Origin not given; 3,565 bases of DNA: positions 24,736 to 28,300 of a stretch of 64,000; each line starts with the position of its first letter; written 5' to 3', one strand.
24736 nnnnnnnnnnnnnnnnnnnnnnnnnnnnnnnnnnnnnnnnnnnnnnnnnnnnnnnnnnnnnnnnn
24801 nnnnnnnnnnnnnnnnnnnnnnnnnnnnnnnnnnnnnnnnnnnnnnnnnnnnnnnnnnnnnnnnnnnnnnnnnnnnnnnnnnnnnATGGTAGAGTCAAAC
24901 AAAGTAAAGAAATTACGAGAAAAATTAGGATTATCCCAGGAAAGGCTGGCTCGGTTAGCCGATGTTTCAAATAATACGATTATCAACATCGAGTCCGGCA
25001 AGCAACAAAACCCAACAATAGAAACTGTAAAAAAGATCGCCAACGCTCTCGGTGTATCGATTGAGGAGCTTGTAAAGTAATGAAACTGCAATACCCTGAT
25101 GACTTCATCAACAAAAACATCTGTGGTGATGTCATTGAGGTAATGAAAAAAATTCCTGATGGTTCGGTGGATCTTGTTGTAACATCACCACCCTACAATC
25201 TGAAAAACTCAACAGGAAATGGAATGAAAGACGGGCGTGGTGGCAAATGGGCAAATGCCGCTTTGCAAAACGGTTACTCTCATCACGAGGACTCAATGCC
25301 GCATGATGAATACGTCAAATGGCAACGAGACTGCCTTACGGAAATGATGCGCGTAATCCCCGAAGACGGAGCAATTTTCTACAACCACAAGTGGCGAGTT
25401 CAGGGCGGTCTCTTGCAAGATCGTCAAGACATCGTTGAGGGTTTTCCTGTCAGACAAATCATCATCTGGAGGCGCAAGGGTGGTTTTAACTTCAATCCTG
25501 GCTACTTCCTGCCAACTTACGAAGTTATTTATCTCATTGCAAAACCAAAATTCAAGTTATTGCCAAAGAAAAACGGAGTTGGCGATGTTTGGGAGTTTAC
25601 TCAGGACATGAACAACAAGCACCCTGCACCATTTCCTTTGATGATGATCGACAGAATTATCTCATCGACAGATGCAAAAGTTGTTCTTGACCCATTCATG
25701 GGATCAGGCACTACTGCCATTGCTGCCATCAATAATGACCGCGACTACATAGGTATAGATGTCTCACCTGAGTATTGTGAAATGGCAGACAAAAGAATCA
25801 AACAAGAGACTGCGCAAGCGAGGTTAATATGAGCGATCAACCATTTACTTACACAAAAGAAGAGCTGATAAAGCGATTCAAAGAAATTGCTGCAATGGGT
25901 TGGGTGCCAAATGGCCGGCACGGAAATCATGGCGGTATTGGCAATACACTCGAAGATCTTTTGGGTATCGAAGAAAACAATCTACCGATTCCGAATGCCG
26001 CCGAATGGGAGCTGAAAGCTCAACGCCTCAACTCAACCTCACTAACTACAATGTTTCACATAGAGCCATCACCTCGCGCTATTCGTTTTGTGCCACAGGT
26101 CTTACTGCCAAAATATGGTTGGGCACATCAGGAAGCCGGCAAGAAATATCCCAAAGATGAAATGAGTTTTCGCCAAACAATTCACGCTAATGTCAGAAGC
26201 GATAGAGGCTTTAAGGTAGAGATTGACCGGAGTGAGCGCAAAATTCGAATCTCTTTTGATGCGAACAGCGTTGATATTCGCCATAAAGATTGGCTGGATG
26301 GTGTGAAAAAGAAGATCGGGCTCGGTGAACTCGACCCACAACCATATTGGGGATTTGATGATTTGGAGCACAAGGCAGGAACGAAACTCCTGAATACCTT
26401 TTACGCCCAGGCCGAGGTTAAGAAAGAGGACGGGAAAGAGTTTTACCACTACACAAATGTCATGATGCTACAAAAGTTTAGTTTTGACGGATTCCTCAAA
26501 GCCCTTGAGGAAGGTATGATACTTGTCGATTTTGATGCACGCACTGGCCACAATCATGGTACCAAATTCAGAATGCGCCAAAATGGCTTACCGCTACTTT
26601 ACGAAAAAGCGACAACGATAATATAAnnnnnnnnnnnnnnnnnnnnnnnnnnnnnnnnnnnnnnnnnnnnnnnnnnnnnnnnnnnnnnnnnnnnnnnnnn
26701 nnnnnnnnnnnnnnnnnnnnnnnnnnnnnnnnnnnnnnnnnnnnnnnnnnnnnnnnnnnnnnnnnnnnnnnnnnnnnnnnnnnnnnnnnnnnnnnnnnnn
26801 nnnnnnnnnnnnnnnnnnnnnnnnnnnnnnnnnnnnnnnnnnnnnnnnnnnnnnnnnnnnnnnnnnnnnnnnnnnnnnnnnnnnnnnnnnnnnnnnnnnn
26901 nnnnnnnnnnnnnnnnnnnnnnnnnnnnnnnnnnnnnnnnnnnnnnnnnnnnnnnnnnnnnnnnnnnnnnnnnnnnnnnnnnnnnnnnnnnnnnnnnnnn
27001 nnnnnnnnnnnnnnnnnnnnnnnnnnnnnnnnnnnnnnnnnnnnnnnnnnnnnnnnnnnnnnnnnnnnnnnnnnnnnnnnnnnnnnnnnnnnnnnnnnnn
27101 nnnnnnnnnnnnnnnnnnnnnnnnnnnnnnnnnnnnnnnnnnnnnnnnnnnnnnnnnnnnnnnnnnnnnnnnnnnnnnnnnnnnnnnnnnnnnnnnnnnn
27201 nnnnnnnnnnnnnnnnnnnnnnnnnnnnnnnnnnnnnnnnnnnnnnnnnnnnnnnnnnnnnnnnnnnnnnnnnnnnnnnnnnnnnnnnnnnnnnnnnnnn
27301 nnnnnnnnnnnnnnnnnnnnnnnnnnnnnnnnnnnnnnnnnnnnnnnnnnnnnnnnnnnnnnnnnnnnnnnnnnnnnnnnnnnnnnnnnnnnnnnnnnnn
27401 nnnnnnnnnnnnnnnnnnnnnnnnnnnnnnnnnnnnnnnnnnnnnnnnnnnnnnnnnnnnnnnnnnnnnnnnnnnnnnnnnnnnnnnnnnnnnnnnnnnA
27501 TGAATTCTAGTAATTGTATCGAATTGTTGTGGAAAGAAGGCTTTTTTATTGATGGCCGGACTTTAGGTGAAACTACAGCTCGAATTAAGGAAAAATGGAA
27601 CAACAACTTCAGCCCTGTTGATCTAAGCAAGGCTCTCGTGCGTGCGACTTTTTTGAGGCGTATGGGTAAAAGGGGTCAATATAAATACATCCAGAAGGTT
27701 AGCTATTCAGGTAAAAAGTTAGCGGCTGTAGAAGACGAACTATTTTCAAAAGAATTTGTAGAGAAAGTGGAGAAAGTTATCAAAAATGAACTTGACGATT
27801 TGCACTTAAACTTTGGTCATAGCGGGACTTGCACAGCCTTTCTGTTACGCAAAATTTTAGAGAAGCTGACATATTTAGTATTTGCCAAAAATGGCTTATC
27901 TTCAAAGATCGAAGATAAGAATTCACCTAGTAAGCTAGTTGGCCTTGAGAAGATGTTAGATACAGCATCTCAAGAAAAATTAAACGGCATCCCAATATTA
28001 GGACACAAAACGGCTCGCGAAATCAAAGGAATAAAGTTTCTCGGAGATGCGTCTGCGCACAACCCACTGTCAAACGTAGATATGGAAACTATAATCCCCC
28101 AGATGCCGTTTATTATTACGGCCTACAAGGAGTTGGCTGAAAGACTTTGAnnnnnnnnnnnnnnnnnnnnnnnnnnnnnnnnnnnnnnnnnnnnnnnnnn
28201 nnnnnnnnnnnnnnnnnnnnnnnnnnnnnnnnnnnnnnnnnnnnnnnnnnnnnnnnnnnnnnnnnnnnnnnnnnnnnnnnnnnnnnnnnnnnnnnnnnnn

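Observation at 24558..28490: AT-rich 3.5-kb cargo bracketed by 227/228-bp near-perfect inverted repeats that begin inside the 3' end of tRNA-Gln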

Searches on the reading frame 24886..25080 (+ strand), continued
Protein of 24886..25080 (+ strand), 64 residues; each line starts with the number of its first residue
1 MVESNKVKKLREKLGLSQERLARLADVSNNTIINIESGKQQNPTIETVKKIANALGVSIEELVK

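Call 110: find_related_loci(query=window:24886-25080:+, collection=viral_contigs, flank=8000)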
Query window:24886-25080:+ (64 aa) in viral_contigs; peptide patterns used: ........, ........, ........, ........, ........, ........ (x = any residue, [..] = any of these).
112 stretches matched a pattern; 23 encode a relative of the query (tblastn E <= 1e-3); 23 distinct loci.
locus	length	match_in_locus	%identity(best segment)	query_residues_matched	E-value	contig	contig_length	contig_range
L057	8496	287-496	70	1-64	4e-26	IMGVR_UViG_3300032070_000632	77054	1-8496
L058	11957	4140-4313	53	6-63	6e-14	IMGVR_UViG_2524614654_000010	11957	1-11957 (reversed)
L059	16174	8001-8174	47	6-63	4e-10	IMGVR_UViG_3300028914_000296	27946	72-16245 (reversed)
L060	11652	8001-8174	46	5-63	2e-9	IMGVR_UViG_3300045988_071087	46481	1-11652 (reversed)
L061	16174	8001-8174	46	5-63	2e-9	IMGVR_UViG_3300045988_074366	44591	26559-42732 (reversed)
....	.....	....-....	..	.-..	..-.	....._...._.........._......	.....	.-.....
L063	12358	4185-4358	41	6-64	4e-8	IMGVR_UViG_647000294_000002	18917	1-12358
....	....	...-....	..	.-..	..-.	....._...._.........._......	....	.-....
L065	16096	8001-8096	66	7-38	5e-8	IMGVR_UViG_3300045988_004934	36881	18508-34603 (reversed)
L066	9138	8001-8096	66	7-38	5e-8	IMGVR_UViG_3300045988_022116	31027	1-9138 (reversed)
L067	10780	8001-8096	66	7-38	5e-8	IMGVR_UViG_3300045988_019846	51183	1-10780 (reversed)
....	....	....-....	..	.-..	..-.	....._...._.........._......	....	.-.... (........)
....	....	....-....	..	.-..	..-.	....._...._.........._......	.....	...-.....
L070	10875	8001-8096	66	7-38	1e-7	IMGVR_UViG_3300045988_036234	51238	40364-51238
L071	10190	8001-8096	66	7-38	1e-7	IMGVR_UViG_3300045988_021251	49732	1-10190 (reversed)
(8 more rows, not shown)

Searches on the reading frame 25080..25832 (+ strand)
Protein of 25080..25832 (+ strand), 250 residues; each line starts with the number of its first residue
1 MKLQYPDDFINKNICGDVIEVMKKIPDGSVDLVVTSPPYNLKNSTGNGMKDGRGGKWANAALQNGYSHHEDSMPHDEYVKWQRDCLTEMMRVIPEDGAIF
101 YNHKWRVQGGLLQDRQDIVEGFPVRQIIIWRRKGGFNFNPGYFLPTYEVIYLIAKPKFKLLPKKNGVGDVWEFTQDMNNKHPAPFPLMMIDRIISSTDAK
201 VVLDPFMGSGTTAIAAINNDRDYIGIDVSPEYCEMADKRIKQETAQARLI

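Call 6: search_protein_families(library=pfam, proteins=[window:25080-25832:+], max_evalue=0.01)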
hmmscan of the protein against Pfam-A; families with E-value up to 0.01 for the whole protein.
window:25080-25832:+ (250 aa): 7 families
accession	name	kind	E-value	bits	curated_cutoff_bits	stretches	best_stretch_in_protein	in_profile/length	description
PF01555.25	N6_N4_Mtase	-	2.6e-39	135.9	26.7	1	30-237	1-220/221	DNA methylase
PF02086.21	MethyltransfD12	-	2.5e-05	24.6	22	1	190-244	12-66/253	D12 class N6 adenine-specific DNA methyltransferase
PF13649.12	Methyltransf_25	-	0.00024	22.2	27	1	202-248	1-49/97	Methyltransferase domain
PF08241.18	Methyltransf_11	-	0.002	19.2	21.2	0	208-244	6-42/95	Methyltransferase domain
PF01170.24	UPF0020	-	0.002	18.3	22.3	0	197-234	27-64/197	RMKL-like, methyltransferase domain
PF09445.16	Methyltransf_15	-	0.0026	17.8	22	0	200-239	2-41/165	RNA cap guanine-N2 methyltransferase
PF13847.12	Methyltransf_31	-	0.0048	17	27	0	197-243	2-51/145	Methyltransferase domain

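Call 17: find_encoding_contigs(protein=window:25080-25832:+, flank=10000, max_places=10)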
Protein window:25080-25832:+ (250 aa): 3 contigs read that carry it; 3 places shown.
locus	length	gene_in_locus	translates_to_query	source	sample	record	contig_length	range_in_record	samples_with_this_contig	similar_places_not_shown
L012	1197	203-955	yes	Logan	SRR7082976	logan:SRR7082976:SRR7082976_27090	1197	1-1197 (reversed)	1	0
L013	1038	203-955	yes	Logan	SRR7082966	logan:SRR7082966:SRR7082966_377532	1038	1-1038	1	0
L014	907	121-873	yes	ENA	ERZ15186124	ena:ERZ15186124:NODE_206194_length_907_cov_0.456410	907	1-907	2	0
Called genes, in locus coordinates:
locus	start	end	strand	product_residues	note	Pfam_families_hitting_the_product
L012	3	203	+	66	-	?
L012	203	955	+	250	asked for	PF02086:MethyltransfD12 (faint), PF01555:N6_N4_Mtase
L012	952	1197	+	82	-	?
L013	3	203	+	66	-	?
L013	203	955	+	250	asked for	PF02086:MethyltransfD12 (faint), PF01555:N6_N4_Mtase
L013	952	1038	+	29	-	?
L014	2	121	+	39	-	?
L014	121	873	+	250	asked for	PF02086:MethyltransfD12 (faint), PF01555:N6_N4_Mtase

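Call 19: search_protein_families(library=ncbifam, proteins=[window:25080-25832:+], max_evalue=0.1)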
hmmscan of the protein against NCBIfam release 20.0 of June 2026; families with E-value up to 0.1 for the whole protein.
window:25080-25832:+ (250 aa): 13 families
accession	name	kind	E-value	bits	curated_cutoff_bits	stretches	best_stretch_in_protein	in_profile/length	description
NF050803.1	DnaMtaseCcrMCaul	equivalog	1.3e-24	86.8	830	2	176-245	181-252/350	adenine-specific DNA-methyltransferase CcrM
NF010253.0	PRK13699.1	subfamily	2.8e-24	86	244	1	12-241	3-206/226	DNA methyltransferase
NF008572.0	PRK11524.1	equivalog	1.1e-22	80.5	292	2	167-243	176-259/294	adenine-specific DNA-methyltransferase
NF043040.1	corrin_prot_MT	hypoth_equivalog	0.00025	20.6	180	1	198-248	41-91/216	corrinoid protein-associated methyltransferase CpaM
NF011529.0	PRK14968.1-3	equivalog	0.0012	18.3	162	1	182-243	19-79/198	putative methyltransferase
TIGR00536.1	hemK_fam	subfamily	0.0012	18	115.5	1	192-246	108-164/286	HemK family protein methyltransferase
NF040721.1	Trm14_Arch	equivalog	0.003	16.8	280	0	12-43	274-303/370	tRNA (guanine(6)-N2)-methyltransferase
TIGR03534.1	RF_mod_PrmC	equivalog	0.0036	16.8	199.1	0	14-45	143-172/253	peptide chain release factor N(5)-glutamine methyltransferase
NF001244.0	PRK00216.1-5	equivalog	0.0038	16.5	216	1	194-247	44-100/236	bifunctional demethylmenaquinone methyltransferase/2-methoxy-6-polyprenyl-1,4-benzoquinol methylase UbiE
TIGR01934.1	MenG_MenH_UbiE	subfamily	0.029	13.7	158.35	0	196-245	37-86/223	ubiquinone/menaquinone biosynthesis methyltransferase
TIGR01177.1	TIGR01177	hypoth_equivalog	0.036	13.4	316.55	0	199-228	183-212/330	TIGR01177 family methyltransferase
NF011527.0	PRK14968.1-1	equivalog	0.071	12.8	242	0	197-239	33-76/192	putative methyltransferase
NF040539.1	AST_met_ArsM_2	exception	0.081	12.7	240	0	180-242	38-103/262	putative arsinothricin biosynthesis methyltransferase ArsM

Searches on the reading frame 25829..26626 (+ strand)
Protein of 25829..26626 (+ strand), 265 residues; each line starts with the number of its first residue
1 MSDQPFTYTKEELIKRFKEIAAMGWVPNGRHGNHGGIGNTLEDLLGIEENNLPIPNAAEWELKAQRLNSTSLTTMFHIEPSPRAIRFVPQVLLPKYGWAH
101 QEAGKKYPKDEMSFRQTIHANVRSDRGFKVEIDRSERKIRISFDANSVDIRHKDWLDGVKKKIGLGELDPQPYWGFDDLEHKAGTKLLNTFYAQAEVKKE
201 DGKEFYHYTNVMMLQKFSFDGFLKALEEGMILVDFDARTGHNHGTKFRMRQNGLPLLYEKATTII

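Call 6: search_protein_families(library=pfam, proteins=[window:25829-26626:+], max_evalue=0.01)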
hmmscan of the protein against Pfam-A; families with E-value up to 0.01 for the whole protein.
window:25829-26626:+ (265 aa): 1 family
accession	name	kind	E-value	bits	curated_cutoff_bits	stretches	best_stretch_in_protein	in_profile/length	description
PF15515.12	MvaI_BcnI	-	3.5e-67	227.2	25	1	14-258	1-227/227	MvaI/BcnI restriction endonuclease family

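Call 18: search_protein_families(library=padloc, proteins=[window:25829-26626:+], max_evalue=0.1)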
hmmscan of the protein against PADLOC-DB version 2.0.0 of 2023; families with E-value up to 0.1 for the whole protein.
window:25829-26626:+ (265 aa): 5 families
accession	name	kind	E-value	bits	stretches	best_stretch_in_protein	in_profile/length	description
PDLC03524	REase_II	-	1.3e-88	295.1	1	7-263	3-256/260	Type II restriction enzyme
PDLC03305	MTase_II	-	1.1e-87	293.5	1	7-263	256-509/513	Type II methyltransferase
PDLC03521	REase_II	-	1.1e-18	65.8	1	17-246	12-217/246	Type II restriction enzyme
PDLC03584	REase_II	-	4.5e-10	37.1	2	11-69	172-229/405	Type II restriction enzyme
PDLC03424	REase_II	-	3.2e-06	25.1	1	8-81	4-81/238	Type II restriction enzyme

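Call 19: search_protein_families(library=ncbifam, proteins=[window:25829-26626:+], max_evalue=0.1)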
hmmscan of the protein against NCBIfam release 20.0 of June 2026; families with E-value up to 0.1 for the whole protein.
window:25829-26626:+ (265 aa): 0 families

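Call 90: search_solved_structures(query=window:25829-26626:+, max_evalue=0.001)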
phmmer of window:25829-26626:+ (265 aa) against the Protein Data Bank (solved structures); distinct sequences matched with E-value up to 0.001: 2.
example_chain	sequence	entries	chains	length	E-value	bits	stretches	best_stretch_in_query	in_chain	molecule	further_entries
2oa9_A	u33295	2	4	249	4.7e-17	65.6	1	17-249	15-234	R.MvaI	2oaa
2odh_A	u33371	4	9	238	2.5e-06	30.4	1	8-89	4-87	R.BcnI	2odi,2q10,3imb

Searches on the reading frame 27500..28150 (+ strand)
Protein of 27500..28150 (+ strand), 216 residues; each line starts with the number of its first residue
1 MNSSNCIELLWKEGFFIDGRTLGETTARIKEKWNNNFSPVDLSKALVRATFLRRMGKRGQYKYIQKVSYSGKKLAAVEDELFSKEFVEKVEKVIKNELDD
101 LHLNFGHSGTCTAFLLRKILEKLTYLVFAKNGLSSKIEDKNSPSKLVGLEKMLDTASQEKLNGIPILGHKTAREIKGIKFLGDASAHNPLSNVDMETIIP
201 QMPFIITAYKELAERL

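Call 6: search_protein_families(library=pfam, proteins=[window:27500-28150:+], max_evalue=0.01)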
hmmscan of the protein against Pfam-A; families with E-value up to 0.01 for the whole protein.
window:27500-28150:+ (216 aa): 0 families

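Call 16: find_encoding_contigs(protein=window:27500-28150:+, flank=10000, max_places=10)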
Protein window:27500-28150:+ (216 aa): no gene with exactly this product is on record in the collection.

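Call 18: search_protein_families(library=padloc, proteins=[window:27500-28150:+], max_evalue=0.1)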
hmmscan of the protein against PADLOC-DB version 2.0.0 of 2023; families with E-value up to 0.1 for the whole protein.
window:27500-28150:+ (216 aa): 0 families

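Call 19: search_protein_families(library=ncbifam, proteins=[window:27500-28150:+], max_evalue=0.1)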
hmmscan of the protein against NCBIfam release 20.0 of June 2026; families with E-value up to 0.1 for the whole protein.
window:27500-28150:+ (216 aa): 0 families

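Call 86: find_homologous_proteins(query=window:27500-28150:+, max_evalue=0.001)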
Query window:27500-28150:+ (216 aa): 679 proteins with E <= 0.001 among 953 candidates; the best 120 are listed.
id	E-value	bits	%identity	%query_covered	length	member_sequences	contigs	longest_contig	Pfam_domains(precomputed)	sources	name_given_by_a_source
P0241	2.8e-137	473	100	100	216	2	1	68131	-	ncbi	-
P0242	1.3e-96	340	73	99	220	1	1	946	-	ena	-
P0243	1.2e-89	317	69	100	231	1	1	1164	-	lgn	-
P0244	1.2e-88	314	66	100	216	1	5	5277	-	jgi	jgi:hypothetical protein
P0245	2.0e-88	313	68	100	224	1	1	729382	-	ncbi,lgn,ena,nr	ncbi:MAG: hypothetical protein KJI72_03850 [Patescibacteria group bacterium]|nr:hypothetical protein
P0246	2.2e-88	313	66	100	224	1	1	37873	-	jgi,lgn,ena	-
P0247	9.8e-88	311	63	100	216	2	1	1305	-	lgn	-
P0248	1.3e-86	308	65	100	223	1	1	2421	-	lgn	-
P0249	2.1e-84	300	65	100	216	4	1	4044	-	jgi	-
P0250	3.4e-84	300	65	100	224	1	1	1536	-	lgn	-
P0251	3.7e-84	300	64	100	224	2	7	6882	-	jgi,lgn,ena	-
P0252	3.7e-84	300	65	100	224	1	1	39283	-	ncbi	-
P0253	7.6e-84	299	64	100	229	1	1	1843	-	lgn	-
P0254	4.6e-83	296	64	100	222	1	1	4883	-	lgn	-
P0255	1.4e-82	294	63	100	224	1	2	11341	-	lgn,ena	-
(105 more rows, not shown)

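Call 89: search_solved_structures(query=A3, max_evalue=1)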
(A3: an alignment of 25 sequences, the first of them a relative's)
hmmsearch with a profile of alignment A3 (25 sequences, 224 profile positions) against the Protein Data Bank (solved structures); distinct sequences matched with E-value up to 1: 0.

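Call 95: search_protein_families(library=phrogs, proteins=[window:27500-28150:+], max_evalue=0.01)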
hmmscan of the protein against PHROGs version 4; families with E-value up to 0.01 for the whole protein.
window:27500-28150:+ (216 aa): 0 families

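Call 96: find_encoding_contigs(protein=P0245, flank=6000, max_places=3)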
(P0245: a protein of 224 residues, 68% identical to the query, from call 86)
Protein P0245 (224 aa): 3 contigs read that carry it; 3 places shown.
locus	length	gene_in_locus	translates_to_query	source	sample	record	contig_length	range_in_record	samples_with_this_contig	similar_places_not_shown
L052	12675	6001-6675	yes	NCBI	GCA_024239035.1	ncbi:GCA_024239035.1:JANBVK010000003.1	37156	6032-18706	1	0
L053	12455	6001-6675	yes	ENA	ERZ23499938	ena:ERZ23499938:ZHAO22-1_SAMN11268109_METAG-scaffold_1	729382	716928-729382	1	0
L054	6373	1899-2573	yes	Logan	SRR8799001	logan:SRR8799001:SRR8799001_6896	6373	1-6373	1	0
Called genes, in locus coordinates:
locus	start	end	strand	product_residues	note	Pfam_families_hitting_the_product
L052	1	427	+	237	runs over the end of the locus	PF00849:PseudoU_synth_2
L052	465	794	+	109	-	PF01245:Ribosomal_L19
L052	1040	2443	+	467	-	-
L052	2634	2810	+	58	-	-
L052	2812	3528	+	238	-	PF00106:adh_short, PF01370:Epimerase (faint), PF08659:KR, PF13561:adh_short_C2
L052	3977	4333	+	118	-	-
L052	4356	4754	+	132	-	-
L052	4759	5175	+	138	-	-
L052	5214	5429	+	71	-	-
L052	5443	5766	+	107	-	-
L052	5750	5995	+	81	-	-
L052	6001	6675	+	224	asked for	-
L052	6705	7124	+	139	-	-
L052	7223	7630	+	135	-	-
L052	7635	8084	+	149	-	-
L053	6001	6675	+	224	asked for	-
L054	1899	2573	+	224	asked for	-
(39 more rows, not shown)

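Call 97: predict_structure(alignment_id=A3)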
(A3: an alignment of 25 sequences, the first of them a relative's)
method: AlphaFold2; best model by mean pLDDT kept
length: 216 residues; sequences in the alignment: 25
mean_pLDDT: 89.9   pTM: 0.69
mean pLDDT of the five models: 89.9, 88.2, 87.2, 85.4, 85.1
residues with pLDDT >= 90: 148; 70-90: 57; 50-70: 11; < 50: 0
segments of 3 or more residues with pLDDT < 50: none
pLDDT, mean of each block of 10 residues (from residue 1): 93 90 96 93 95 90 84 82 92 93 86 93 96 92 85 96 95 91 68 80 96 95
secondary structure, 60 per line:
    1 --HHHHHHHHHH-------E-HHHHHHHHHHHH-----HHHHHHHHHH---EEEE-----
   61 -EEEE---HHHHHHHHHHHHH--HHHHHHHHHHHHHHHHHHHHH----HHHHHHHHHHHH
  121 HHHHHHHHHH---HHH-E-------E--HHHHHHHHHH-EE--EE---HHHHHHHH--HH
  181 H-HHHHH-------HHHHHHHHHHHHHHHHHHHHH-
elements in order: H3-12 H22-33 H39-48 E52-55 E62-65 H69-81 H84-104 H109-130 H149-158 H169-176 H183-187 H195-215
